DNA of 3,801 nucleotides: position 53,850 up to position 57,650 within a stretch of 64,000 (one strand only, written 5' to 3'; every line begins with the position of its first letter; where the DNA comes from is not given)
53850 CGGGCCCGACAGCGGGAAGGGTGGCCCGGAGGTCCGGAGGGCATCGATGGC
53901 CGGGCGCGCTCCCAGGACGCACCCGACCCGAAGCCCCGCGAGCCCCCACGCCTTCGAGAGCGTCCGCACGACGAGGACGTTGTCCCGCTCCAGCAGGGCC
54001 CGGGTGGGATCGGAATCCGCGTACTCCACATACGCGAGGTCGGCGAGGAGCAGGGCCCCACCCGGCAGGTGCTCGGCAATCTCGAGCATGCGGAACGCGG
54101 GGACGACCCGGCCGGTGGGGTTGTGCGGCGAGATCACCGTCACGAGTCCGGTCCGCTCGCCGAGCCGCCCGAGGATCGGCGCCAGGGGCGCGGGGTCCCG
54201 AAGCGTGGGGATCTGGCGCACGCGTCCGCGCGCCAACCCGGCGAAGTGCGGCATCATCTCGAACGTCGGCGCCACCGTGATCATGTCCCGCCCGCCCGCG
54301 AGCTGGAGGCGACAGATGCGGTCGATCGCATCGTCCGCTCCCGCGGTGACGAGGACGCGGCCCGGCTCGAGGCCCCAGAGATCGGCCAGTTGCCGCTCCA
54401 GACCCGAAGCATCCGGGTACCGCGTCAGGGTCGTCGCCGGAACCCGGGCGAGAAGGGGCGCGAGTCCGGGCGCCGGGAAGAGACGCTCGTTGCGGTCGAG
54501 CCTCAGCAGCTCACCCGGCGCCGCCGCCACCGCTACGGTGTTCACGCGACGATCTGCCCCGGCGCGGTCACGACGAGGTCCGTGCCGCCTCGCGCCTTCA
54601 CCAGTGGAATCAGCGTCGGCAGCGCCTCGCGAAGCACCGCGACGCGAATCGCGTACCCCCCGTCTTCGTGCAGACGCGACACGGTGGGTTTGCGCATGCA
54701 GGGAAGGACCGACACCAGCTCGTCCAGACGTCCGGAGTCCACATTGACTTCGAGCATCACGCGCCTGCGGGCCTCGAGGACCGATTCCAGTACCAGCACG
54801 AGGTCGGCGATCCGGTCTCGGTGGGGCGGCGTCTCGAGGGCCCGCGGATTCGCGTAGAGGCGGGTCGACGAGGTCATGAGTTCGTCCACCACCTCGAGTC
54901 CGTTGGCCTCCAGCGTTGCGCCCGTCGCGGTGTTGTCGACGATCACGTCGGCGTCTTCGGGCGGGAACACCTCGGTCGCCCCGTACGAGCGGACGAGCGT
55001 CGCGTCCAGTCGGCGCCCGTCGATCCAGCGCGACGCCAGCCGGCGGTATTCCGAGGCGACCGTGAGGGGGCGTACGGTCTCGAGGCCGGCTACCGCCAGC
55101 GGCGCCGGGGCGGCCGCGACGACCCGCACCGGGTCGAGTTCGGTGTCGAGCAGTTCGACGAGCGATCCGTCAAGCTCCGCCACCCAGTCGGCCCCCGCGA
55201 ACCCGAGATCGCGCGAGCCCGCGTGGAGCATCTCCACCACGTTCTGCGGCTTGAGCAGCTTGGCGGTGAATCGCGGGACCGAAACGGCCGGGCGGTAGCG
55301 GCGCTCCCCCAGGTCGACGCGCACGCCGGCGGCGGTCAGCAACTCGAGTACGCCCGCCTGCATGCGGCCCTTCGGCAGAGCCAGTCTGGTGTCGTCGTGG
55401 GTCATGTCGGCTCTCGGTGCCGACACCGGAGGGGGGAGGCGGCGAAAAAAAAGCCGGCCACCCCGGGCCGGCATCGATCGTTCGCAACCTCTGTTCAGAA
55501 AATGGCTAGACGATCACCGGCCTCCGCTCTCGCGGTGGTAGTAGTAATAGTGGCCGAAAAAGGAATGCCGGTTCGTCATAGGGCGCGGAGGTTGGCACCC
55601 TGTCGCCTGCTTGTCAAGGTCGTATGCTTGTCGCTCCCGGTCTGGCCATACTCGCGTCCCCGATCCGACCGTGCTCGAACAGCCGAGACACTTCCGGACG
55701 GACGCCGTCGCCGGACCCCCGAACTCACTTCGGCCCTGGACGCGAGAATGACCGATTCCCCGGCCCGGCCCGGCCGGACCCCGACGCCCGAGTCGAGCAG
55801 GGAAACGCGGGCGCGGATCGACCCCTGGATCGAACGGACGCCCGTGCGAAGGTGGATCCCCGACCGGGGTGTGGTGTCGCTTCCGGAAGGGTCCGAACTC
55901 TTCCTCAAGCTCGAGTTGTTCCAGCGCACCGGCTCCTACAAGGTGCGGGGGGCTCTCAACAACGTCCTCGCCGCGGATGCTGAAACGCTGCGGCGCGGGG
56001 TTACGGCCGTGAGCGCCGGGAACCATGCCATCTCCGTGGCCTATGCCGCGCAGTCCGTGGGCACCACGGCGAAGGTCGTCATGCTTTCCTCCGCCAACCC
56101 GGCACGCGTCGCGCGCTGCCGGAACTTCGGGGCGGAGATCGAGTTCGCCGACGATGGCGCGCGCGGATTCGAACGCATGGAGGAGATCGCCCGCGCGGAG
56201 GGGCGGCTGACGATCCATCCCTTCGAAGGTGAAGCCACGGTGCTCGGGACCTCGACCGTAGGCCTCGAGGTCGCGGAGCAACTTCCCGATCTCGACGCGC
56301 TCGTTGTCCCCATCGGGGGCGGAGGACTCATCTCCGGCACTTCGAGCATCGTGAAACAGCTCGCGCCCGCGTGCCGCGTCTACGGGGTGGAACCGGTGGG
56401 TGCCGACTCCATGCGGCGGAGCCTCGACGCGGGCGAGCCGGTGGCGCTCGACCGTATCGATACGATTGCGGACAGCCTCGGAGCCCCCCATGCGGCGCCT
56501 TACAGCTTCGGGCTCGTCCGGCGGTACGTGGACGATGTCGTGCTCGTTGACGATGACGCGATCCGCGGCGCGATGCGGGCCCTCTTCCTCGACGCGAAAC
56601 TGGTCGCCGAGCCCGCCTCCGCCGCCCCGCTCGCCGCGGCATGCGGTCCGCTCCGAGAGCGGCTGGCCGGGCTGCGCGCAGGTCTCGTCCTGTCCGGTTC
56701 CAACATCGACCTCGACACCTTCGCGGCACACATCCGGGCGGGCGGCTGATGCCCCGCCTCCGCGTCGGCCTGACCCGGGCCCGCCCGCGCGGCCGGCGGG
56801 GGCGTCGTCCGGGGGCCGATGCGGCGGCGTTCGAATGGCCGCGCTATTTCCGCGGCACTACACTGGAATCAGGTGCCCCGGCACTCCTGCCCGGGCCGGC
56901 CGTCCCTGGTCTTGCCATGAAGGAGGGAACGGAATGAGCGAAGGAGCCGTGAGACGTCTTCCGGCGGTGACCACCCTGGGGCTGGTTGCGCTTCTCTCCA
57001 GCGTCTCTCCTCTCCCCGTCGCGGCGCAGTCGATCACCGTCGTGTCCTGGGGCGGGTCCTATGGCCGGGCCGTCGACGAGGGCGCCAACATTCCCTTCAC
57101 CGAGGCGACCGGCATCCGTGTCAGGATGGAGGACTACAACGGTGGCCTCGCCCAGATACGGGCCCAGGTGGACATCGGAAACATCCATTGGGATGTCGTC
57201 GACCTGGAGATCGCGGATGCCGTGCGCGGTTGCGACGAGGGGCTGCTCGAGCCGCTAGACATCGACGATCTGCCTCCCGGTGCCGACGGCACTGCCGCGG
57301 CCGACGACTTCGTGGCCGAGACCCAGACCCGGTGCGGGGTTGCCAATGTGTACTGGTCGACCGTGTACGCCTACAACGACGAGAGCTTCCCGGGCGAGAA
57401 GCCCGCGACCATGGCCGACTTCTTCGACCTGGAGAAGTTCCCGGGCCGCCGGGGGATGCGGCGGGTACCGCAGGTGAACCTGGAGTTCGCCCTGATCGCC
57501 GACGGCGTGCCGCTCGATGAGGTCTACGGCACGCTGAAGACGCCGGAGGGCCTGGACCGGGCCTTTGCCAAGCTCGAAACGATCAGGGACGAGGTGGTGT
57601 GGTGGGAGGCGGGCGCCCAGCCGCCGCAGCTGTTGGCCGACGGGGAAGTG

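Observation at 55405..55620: Candidate leader-peptide transcription attenuator upstream of the his operon, with a His-Tyr4-His codon run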

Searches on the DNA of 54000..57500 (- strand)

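Call 3: search_rna_families(source=window, start=54000, end=57500, threshold=evalue, max_evalue=10, show_alignments=3)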
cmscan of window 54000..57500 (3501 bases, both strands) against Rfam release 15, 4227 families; matches with E-value up to 10: 2.
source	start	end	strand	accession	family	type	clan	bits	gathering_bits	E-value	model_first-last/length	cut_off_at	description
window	57072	57124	+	RF02927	Actino-ugpB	Gene; sRNA;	-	18.5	42.5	4.5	1-61/61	no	Actino-ugpB RNA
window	57111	57198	+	RF01930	bxd_2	Gene; lncRNA;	-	16.8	80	1.3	1-91/91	no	Bithoraxoid conserved region 2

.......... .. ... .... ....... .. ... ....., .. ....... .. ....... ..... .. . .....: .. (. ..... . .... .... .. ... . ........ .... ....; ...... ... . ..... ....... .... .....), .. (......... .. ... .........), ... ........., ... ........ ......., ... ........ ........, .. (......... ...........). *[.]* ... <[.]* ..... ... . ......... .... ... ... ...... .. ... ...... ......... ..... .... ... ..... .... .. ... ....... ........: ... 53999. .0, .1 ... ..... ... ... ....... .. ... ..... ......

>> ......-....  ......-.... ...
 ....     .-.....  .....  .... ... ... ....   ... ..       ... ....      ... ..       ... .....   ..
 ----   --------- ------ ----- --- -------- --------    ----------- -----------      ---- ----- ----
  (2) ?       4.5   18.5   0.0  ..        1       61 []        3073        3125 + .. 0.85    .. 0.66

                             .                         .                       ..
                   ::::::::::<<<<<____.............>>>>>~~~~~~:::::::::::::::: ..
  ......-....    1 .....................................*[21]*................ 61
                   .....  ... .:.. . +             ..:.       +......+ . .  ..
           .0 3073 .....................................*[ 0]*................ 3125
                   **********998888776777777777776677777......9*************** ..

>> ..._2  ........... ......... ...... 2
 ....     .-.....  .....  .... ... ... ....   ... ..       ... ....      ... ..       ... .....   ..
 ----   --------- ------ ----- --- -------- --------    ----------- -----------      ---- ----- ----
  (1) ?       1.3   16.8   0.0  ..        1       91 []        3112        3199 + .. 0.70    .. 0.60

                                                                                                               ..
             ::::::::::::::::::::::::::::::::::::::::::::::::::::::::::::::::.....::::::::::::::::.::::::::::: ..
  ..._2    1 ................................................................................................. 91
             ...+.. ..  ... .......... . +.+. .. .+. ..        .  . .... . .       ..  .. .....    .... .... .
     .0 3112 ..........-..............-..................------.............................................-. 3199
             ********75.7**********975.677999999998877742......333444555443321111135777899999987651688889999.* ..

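Call 68: build_rna_model(alignment_id=A1, structure=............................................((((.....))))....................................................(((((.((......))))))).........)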
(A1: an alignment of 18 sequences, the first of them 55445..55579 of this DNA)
Model R1 built from alignment A1 (18 sequences, 139 columns); structure: as given.
model positions 131; base pairs 11; branch points 1; effective number of sequences 2.03; information 0.59 bits per position. Calibrated on 0.2 Mb of random sequence (short: E-values are rough).
structure used (alignment columns):
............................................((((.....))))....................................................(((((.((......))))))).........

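Call 69: search_with_rna_model(model_id=R1, sources=[window, L001, L002, L003, L004, L005, L006, L007, L008, L009, L010, L011, L012, L013, L014, L015, L016, L017, L018, L019, L020, L021, L022, L023, L024, L025, L026, L027, L028, L029, L030, L031, L032, L033, L034, L035, L036, L037, L038, L039, L040, L041, L042, L043, L044, L045, L046, L047, L048, L049, L050, L051, L052, L053, L054, L055, L056, L057, L058, L059, L060, L061, L062, L063, L064, L065, L066, L067, L068, L069, L070, L071, L072, L073, L074, L075, L076, L077, L078, L079, L080, L126, L149, L160, L161, L162, L163, L164, L165, L166], max_evalue=1)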
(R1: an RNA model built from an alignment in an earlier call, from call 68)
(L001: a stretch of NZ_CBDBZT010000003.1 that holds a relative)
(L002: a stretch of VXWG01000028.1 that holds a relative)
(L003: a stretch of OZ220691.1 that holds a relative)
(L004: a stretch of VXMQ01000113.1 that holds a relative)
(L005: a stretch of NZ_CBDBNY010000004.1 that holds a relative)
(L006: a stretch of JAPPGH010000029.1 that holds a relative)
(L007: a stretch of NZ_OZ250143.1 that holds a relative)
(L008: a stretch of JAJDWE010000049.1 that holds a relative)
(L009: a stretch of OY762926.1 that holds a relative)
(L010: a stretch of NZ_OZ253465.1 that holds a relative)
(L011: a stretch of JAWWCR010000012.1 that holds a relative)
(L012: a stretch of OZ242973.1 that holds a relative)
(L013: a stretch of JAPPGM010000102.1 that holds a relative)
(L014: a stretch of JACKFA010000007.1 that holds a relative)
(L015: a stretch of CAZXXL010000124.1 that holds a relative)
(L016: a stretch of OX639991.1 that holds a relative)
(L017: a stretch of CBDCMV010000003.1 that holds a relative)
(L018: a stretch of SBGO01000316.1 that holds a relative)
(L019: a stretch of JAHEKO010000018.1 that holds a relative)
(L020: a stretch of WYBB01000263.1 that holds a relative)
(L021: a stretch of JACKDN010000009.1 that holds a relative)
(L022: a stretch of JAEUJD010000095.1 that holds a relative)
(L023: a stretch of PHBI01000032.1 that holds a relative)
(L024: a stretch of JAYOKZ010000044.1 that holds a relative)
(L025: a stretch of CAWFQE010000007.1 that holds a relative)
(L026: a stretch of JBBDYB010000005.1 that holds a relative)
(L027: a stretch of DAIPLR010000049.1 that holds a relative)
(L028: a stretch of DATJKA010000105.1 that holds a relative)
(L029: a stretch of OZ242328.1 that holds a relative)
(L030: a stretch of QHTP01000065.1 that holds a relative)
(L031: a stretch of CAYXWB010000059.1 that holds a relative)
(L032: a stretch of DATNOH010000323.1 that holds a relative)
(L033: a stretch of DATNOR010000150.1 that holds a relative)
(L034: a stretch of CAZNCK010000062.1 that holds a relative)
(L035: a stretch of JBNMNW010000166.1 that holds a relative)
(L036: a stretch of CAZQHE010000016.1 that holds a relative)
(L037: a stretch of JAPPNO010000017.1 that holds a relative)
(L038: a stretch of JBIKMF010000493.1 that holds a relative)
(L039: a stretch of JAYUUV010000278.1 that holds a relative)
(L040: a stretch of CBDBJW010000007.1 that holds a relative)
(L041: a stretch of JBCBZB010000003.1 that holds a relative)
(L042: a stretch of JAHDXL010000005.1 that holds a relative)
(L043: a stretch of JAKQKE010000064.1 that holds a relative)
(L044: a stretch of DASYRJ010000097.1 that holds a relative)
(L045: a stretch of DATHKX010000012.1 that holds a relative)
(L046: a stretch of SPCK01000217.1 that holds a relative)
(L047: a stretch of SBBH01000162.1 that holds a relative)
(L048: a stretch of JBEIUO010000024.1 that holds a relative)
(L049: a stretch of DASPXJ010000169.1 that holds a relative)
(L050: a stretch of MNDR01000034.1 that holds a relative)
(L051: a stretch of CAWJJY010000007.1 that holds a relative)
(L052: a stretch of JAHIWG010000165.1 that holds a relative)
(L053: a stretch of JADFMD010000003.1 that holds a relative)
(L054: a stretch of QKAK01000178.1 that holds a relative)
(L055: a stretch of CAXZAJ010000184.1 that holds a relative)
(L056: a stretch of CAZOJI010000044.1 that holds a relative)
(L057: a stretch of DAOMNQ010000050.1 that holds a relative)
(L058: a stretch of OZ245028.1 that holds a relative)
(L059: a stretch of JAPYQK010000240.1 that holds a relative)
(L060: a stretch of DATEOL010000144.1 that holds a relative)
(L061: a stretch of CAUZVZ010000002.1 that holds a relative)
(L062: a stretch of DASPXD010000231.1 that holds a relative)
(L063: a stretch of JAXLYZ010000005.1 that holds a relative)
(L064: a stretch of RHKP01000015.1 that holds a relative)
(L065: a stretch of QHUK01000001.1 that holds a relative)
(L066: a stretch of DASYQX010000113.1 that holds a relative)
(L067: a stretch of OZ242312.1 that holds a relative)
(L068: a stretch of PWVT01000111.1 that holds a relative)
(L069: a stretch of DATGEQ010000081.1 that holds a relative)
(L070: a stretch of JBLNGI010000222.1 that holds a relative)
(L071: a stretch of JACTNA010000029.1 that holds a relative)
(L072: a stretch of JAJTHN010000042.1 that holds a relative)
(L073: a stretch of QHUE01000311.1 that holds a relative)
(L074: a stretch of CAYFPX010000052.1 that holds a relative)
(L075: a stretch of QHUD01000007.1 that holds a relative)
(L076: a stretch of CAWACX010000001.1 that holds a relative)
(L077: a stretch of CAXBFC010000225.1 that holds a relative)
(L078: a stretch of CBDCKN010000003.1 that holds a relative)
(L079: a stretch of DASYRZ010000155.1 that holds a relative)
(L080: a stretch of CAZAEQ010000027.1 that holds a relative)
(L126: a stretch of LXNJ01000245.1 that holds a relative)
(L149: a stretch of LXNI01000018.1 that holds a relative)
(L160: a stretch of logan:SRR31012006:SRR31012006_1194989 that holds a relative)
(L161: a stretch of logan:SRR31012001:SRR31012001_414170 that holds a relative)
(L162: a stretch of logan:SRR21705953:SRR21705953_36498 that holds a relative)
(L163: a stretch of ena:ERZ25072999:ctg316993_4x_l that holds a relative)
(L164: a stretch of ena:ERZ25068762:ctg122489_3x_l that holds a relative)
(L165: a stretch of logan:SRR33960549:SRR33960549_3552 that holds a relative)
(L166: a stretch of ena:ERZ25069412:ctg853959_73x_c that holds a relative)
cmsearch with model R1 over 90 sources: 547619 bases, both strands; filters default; matches with E-value up to 1: 59.
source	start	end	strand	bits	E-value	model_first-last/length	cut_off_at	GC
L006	2315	2445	+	156.7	5.8e-32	1-131/131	no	0.57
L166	7827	7957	+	155.6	1e-31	1-131/131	no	0.56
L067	2328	2458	+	155.3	1.2e-31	1-131/131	no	0.56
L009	2312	2442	+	155.3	1.2e-31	1-131/131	no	0.56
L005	2318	2448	+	155.1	1.4e-31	1-131/131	no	0.56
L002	2327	2457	+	154.6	1.7e-31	1-131/131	no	0.55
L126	3175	3305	-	153.4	3.2e-31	1-131/131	no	0.57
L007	2328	2458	+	150.6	1.3e-30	1-131/131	no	0.56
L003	2327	2457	+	150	1.8e-30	1-131/131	no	0.57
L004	2326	2457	+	146.5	1e-29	1-131/131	no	0.56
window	55446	55579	-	143.4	5.1e-29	1-131/131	no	0.56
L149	2804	2933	+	143.3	5.5e-29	1-131/131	no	0.56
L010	2329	2460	+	142.4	8.6e-29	1-131/131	no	0.56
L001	2331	2460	+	139.5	3.7e-28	1-131/131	no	0.54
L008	2329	2460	+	134.2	5.5e-27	1-131/131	no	0.56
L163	1281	1404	+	116.9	3.8e-23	1-131/131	no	0.58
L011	2314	2442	+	115.8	6.7e-23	1-131/131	no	0.64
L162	1325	1453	+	114.6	1.2e-22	1-131/131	no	0.6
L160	1321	1451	+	100.8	1.4e-19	1-131/131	no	0.66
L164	1328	1457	+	99.3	2.9e-19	1-131/131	no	0.54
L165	1328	1457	+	99.3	2.9e-19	1-131/131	no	0.54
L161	1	84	+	64.2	1.7e-11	47-131/131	5'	0.67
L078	2294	2433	+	35.4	4e-05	1-131/131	no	0.59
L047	2235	2358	+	28.4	0.0014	1-131/131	no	0.56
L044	2296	2432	+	27.8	0.0019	1-131/131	no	0.68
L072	2244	2369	+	27.5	0.0022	1-131/131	no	0.63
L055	2268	2401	+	26.6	0.0036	1-131/131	no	0.63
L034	2268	2400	+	26.4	0.004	1-131/131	no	0.56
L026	2291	2430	+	25.5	0.0063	1-131/131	no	0.66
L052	2277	2408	+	24.4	0.011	1-131/131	no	0.61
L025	2277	2395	+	24.3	0.012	1-131/131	no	0.66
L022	2236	2358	+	23.4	0.019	1-131/131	no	0.59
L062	2403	2434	-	21.3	0.053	93-124/131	no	0.81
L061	519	664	+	21.2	0.057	1-131/131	no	0.59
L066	2297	2433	+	20.8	0.068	1-131/131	no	0.68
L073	727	758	-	20.6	0.076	93-124/131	no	0.75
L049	2403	2432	-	20.4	0.085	95-124/131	no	0.8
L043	2259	2400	+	19.9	0.11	1-131/131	no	0.58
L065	2383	2414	-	19.5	0.13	93-124/131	no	0.78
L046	1861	1998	+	19.2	0.16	1-131/131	no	0.57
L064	2279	2406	+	18.8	0.19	1-131/131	no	0.62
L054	2262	2403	+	18.8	0.19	1-131/131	no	0.59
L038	1017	1135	+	18.2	0.26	1-131/131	no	0.61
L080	2280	2399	+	18.1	0.28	1-131/131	no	0.57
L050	2325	2461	+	18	0.29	1-131/131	no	0.66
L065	2269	2409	+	17.9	0.3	1-131/131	no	0.67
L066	2407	2448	-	17.6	0.34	83-124/131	no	0.67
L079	2381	2412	-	17.5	0.37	94-124/131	no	0.78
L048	2298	2416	+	17.5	0.37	1-131/131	no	0.61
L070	2012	2044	-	17.2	0.42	93-124/131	no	0.76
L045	2382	2413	-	16.6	0.6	93-124/131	no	0.75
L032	1221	1250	-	16.3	0.67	95-124/131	no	0.8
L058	2269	2407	+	16.2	0.7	1-131/131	no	0.65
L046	1973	2033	-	16.2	0.71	55-124/131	no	0.64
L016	2228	2359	+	16.2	0.71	1-131/131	no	0.65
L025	840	862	+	16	0.8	101-124/131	no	0.87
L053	2279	2414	+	15.7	0.91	1-131/131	no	0.6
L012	2229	2360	+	15.6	0.97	1-131/131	no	0.67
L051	2282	2399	+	15.6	0.98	1-131/131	no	0.67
